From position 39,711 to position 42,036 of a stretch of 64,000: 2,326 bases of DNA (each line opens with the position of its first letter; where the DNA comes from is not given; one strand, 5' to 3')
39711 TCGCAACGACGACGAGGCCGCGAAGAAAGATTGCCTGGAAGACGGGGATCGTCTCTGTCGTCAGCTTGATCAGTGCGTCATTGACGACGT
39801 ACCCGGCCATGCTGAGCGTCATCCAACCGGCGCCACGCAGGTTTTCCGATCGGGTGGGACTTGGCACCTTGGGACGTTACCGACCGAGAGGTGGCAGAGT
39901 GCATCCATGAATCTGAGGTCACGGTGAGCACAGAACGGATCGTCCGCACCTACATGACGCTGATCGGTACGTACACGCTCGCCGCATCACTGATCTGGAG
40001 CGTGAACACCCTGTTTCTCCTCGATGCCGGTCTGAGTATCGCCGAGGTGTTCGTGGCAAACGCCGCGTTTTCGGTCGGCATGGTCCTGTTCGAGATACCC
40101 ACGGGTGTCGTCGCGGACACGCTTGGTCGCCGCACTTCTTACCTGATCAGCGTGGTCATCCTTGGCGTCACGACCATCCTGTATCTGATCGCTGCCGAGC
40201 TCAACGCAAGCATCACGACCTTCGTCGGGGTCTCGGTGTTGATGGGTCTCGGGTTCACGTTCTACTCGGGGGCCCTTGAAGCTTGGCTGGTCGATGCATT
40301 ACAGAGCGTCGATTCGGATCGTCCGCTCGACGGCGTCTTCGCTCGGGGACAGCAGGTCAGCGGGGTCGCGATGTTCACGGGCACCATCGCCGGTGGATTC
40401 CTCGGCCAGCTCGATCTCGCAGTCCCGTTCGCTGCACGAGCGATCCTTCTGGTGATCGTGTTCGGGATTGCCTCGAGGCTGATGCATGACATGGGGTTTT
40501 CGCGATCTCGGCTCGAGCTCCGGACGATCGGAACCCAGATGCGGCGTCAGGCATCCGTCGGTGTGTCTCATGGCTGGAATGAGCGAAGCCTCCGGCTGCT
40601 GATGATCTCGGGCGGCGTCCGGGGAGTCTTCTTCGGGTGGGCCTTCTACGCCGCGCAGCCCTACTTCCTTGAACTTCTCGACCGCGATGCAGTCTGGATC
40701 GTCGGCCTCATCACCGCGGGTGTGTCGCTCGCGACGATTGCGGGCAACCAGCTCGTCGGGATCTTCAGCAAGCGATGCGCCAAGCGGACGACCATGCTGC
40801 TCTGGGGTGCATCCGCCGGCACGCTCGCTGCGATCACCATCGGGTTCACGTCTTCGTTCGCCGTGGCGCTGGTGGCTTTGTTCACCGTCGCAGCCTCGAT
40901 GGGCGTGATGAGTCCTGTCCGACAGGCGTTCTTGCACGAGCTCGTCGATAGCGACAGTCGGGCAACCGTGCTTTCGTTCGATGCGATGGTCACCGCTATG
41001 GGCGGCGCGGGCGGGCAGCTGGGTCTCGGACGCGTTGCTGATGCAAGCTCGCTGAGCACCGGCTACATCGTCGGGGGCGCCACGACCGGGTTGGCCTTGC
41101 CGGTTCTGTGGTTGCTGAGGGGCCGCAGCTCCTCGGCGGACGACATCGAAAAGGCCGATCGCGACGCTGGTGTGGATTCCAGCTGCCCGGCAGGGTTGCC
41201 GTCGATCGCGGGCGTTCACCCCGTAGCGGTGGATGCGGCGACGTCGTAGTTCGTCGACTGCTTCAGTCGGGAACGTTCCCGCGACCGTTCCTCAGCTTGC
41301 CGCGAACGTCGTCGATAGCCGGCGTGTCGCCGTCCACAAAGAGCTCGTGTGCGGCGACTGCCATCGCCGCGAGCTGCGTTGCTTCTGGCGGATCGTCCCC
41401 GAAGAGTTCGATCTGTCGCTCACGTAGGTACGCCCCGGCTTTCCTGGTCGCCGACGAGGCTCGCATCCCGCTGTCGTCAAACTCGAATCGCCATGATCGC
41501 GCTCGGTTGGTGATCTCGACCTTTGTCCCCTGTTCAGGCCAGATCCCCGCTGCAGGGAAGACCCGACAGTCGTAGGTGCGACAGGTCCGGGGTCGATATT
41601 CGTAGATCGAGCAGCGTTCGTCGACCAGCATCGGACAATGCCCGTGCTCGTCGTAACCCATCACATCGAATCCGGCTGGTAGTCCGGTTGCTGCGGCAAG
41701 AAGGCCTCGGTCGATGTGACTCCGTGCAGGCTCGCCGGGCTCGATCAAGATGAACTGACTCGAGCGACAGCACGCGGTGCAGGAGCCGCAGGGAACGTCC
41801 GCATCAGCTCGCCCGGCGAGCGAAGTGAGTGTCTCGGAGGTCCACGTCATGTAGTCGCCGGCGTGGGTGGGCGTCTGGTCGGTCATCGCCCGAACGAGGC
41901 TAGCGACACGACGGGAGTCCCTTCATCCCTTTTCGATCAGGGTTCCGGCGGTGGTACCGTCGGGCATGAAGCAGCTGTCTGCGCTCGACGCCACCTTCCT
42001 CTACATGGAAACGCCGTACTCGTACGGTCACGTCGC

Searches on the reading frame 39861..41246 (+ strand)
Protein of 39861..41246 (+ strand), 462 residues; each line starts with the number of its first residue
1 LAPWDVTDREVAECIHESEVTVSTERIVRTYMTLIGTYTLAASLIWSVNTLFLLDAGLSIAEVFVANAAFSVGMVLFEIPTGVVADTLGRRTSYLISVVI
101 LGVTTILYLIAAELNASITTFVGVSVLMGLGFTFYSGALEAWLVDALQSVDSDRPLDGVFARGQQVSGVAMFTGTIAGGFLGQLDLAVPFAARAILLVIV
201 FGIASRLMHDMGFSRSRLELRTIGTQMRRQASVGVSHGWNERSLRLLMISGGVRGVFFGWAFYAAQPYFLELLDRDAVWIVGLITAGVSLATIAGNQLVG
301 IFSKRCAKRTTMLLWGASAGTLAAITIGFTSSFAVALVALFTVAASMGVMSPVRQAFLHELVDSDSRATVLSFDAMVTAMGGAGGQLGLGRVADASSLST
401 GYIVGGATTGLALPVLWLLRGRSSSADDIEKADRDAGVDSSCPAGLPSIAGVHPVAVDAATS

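Call 7: search_protein_families(library=pfam, proteins=[window:39861-41246:+])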
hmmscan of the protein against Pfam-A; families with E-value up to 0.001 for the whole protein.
window:39861-41246:+ (462 aa): 1 family
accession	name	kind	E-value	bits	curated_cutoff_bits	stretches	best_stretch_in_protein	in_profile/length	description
PF07690.21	MFS_1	-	6e-21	75.2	33.4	2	280-433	33-187/347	Major Facilitator Superfamily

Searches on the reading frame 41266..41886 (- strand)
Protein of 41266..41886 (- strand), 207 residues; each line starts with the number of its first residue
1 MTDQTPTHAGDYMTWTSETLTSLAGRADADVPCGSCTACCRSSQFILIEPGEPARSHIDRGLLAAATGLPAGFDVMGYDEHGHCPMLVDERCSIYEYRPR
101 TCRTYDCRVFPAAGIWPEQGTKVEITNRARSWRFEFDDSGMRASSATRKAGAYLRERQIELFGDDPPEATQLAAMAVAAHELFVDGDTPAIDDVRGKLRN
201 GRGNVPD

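Call 7: search_protein_families(library=pfam, proteins=[window:41266-41886:-])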
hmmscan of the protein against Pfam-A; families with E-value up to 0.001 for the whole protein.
window:41266-41886:- (207 aa): 1 family
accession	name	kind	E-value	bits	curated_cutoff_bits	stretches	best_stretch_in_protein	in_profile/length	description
PF03692.20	CxxCxxCC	-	4.8e-07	30.8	23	1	33-106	2-70/85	Putative zinc- or iron-chelating domain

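Call 8: search_protein_families(library=ncbifam, proteins=[window:41266-41886:-])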
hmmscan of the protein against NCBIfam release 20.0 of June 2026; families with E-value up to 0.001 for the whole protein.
window:41266-41886:- (207 aa): 0 families
